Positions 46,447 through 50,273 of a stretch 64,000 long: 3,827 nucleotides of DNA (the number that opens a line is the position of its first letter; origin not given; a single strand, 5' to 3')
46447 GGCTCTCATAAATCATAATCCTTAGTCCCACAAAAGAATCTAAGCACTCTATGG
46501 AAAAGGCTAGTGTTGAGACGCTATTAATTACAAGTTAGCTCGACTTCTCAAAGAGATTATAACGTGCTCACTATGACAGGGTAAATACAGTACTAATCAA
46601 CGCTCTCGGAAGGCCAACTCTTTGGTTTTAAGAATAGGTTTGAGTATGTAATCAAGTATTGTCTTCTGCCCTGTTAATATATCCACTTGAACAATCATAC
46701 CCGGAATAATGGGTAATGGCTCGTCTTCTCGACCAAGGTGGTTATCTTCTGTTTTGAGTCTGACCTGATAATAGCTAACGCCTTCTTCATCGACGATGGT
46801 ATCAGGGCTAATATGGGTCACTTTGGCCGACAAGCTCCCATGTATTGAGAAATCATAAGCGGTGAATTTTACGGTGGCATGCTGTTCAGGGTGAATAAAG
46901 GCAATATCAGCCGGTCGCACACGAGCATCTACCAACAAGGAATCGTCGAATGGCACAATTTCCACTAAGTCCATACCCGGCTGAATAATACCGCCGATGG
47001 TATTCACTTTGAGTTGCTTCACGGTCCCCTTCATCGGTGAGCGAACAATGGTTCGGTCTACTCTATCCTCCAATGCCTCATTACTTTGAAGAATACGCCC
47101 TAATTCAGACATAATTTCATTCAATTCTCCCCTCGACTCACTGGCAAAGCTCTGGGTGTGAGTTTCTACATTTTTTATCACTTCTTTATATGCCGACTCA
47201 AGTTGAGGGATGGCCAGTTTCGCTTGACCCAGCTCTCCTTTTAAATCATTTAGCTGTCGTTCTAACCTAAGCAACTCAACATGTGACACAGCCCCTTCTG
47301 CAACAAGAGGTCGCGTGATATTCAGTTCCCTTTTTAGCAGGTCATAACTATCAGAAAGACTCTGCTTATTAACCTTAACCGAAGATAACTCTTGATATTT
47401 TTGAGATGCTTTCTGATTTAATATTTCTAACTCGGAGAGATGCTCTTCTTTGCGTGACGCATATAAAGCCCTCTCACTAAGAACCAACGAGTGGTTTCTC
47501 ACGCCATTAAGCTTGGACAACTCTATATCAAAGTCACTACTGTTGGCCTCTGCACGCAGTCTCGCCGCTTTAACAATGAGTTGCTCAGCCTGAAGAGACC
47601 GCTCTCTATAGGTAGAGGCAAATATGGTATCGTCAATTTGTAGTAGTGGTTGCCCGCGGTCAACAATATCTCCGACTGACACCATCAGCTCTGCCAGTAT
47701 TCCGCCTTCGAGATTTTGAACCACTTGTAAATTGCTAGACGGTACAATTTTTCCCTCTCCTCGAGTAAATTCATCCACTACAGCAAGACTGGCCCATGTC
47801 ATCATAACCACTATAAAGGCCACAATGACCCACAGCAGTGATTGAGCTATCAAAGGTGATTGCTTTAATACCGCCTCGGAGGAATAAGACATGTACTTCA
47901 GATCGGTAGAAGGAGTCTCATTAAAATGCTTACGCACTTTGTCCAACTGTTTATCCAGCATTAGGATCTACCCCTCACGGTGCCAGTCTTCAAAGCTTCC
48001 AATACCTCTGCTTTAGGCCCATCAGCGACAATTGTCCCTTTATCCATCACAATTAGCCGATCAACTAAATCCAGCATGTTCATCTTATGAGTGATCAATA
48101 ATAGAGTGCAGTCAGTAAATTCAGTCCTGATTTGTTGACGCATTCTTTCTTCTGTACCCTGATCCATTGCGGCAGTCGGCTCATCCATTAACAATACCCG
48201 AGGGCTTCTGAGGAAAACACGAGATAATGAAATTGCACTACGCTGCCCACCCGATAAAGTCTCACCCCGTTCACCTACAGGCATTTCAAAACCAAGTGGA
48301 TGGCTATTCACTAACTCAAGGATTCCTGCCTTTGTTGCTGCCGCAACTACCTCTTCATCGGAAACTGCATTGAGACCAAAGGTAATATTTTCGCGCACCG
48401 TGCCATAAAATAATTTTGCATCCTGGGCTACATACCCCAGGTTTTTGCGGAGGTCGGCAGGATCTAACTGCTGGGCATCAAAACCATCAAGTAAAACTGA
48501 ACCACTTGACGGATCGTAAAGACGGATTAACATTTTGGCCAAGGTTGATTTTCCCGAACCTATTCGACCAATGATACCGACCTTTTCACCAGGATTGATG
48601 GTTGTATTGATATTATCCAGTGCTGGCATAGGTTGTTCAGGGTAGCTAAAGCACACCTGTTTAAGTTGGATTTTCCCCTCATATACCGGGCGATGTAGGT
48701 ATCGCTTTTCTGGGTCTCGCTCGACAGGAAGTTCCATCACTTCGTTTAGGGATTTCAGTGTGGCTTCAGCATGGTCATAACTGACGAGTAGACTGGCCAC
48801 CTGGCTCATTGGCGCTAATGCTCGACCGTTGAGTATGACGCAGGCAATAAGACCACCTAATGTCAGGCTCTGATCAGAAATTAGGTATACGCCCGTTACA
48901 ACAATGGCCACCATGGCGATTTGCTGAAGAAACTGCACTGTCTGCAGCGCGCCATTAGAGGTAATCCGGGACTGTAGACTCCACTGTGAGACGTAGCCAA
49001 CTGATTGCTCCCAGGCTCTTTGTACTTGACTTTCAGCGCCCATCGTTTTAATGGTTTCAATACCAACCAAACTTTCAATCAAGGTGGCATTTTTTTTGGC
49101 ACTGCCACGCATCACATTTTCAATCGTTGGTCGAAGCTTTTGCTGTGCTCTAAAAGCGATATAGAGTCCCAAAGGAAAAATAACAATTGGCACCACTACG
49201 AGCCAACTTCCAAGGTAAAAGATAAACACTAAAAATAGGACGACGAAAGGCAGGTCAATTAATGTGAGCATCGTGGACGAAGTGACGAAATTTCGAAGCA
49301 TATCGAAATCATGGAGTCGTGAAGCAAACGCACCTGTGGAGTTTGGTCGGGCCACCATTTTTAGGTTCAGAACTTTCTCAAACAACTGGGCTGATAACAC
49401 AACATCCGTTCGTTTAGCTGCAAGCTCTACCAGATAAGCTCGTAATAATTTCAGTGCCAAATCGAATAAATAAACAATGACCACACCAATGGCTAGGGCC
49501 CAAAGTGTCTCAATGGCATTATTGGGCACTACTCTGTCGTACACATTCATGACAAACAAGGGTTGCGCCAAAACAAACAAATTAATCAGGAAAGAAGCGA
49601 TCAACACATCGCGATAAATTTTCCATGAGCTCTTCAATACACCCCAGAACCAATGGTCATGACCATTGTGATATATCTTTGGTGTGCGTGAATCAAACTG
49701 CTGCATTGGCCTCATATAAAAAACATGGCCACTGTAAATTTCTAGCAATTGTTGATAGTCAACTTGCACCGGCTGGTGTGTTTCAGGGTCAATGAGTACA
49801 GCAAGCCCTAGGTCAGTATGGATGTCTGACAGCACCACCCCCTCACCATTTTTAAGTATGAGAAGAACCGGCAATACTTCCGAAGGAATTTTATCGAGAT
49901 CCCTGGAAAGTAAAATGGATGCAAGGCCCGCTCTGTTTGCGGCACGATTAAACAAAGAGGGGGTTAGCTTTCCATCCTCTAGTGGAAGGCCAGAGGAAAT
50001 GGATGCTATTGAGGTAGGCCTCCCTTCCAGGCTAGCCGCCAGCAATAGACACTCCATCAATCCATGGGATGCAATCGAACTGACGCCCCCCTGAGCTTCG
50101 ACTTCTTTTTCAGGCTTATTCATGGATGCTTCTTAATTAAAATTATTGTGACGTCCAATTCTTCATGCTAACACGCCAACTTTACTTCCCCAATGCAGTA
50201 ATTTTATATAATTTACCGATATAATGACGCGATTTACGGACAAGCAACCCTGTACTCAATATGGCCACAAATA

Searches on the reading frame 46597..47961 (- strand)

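Call 7: search_protein_families(library=pfam, proteins=[window:46597-47961:-])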
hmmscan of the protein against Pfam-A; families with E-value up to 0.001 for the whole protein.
window:46597-47961:- (454 aa): 3 families
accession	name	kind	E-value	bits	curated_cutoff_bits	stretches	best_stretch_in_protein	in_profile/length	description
PF13437.12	HlyD_3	-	7.9e-22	78.5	22.2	1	306-421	2-106/106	HlyD family secretion protein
PF16576.10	HlyD_D23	-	2.3e-10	40.5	30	1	247-387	49-187/214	Barrel-sandwich domain of CusB or HlyD membrane-fusion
PF02321.23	OEP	-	0.00021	21.6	22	1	154-258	78-182/187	Outer membrane efflux protein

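Call 41: search_protein_families(library=ncbifam, proteins=[window:46597-47961:-], max_evalue=0.01)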
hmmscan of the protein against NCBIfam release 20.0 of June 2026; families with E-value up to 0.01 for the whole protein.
window:46597-47961:- (454 aa): 13 families
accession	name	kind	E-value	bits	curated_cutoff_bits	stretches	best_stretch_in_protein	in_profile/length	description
TIGR01843.1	type_I_hlyD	subfamily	1.4e-117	393.3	208.65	1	40-454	5-422/422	HlyD family type I secretion periplasmic adaptor subunit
TIGR00998.1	8a0101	subfamily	2.2e-16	59.7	390.8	1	42-374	5-275/334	EmrA/EmrK family multidrug efflux transporter periplasmic adaptor subunit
TIGR03794.1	NHLM_micro_HlyD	equivalog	9.4e-14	51.1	156.2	1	43-386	23-338/421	NHLP bacteriocin system secretion protein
TIGR01730.1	RND_mfp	subfamily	1.7e-12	46.9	94.9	2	69-134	18-82/322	efflux RND transporter periplasmic adaptor subunit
TIGR02971.1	heterocyst_DevB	subfamily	5.4e-12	45.7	129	1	71-378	6-276/327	ABC exporter membrane fusion protein, DevB family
TIGR01000.1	bacteriocin_acc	subfamily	6.8e-07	28.5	258.85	1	182-445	185-455/457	bacteriocin secretion accessory protein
TIGR00999.1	8a0102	subfamily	5.3e-06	25.8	319.3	1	264-430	52-203/271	CzcB/NccB family metal efflux transporter periplasmic adaptor subunit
NF007785.0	PRK10476.1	equivalog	1e-05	24.6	376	0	38-120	10-90/347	multidrug transporter subunit MdtN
NF007850.1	PRK10559.1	equivalog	0.00024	20.3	400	0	278-382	122-227/303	p-hydroxybenzoic acid efflux pump subunit AaeA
TIGR02169.1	SMC_prok_A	equivalog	0.00063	17.5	729.4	1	110-325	308-524/1165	chromosome segregation protein SMC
NF008606.0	PRK11578.1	equivalog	0.00068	18.9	342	0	87-160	70-136/371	macrolide transporter subunit MacA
NF045487.1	ASRP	equivalog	0.0056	15.3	300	1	171-302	130-266/593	archaea-specific SMC-related protein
NF008814.0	PRK11854.1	equivalog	0.0094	14.4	722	0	86-141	51-103/637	pyruvate dehydrogenase complex dihydrolipoyllysine-residue acetyltransferase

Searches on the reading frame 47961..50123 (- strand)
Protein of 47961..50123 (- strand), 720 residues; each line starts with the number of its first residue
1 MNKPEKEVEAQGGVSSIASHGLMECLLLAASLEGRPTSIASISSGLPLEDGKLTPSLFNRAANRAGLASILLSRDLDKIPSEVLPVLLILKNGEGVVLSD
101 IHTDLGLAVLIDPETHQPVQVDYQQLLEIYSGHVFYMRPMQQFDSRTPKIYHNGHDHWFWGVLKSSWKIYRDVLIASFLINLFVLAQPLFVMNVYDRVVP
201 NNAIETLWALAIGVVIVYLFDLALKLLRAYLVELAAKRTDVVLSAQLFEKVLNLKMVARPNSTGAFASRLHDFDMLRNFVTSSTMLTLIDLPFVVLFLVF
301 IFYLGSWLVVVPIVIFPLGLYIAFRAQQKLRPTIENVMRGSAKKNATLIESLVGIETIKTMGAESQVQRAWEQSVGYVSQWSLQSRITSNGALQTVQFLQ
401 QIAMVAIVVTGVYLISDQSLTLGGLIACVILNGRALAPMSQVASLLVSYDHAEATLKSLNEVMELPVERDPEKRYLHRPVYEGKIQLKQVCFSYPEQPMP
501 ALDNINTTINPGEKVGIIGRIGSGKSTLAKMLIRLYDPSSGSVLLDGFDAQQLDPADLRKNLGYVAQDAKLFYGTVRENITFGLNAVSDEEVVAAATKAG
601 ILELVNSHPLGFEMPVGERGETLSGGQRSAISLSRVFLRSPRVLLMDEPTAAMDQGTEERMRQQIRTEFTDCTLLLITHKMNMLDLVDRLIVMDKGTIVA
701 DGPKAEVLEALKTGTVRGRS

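Call 7: search_protein_families(library=pfam, proteins=[window:47961-50123:-])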
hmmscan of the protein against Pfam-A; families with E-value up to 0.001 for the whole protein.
window:47961-50123:- (720 aa): 3 families
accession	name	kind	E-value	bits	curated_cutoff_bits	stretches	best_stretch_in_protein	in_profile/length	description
PF00005.33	ABC_tran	-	2.5e-31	109.5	25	1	502-651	1-137/137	ABC transporter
PF00664.28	ABC_membrane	-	2.2e-27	96.9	28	1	174-430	5-265/274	ABC transporter transmembrane region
PF02463.25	SMC_N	-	5.3e-06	26.4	40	1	622-693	136-211/220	RecF/RecN/SMC N terminal domain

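Call 41: search_protein_families(library=ncbifam, proteins=[window:47961-50123:-], max_evalue=0.01)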
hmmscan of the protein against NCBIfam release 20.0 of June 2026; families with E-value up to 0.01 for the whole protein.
window:47961-50123:- (720 aa): 187 families (the best 25 are shown)
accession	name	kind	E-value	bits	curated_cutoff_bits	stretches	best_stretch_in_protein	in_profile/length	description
TIGR03375.1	type_I_sec_LssB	subfamily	7.1e-282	936.8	693.1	1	22-714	3-695/696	type I secretion system permease/ATPase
TIGR01846.1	type_I_sec_HlyB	subfamily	1.4e-135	453.3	725.55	1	47-709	26-680/694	type I secretion system permease/ATPase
TIGR01842.1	type_I_sec_PrtD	subfamily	1e-111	374.1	510.15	1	172-711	10-544/544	type I secretion system permease/ATPase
TIGR03796.1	NHLM_micro_ABC1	equivalog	8.2e-95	318.5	853.3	1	60-709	52-700/710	NHLP family bacteriocin export ABC transporter peptidase/permease/ATPase subunit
TIGR02204.1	MsbA_rel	hypoth_equivalog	3.1e-84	283.7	780.4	1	182-709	32-563/576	ABC transporter, permease/ATP-binding protein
TIGR02203.1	MsbA_lipidA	equivalog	7.8e-84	282.2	602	1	187-710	30-558/572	lipid A export permease/ATP-binding protein MsbA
TIGR01193.1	bacteriocin_ABC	subfamily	1e-81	275.5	523.85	1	120-709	111-697/708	peptide cleavage/export ABC transporter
TIGR00958.1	3a01208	subfamily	1.9e-80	271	874.6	1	161-707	154-700/711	antigen peptide transporter 2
TIGR03797.1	NHLM_micro_ABC2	equivalog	4.4e-80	270.1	709.4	1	170-709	138-673/686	NHLP bacteriocin export ABC transporter permease/ATPase subunit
NF052233.1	CphA_assoc_ABC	equivalog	2.3e-77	261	880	1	205-709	227-731/766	cyanophycin metabolism-associated ABC transporter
TIGR02857.1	CydD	equivalog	1.4e-72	245.3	435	1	173-693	8-529/529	thiol reductant ABC exporter subunit CydD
NF010178.0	PRK13657.1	equivalog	5.9e-68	229.7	733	1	171-708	22-557/588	glucan ABC transporter ATP-binding protein/ permease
NF045513.1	HepA_fam_ABC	equivalog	6.9e-68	229.5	725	1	201-709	88-597/610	heterocyst formation ABC transporter subunit HepA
NF008364.0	PRK11160.1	equivalog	6.9e-64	216.4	630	1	285-709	147-563/575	heme ABC transporter ATP-binding protein/permease CydC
NF008381.0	PRK11176.1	equivalog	1.2e-62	212.1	867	1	205-709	62-567/582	lipid A ABC transporter ATP-binding protein/permease MsbA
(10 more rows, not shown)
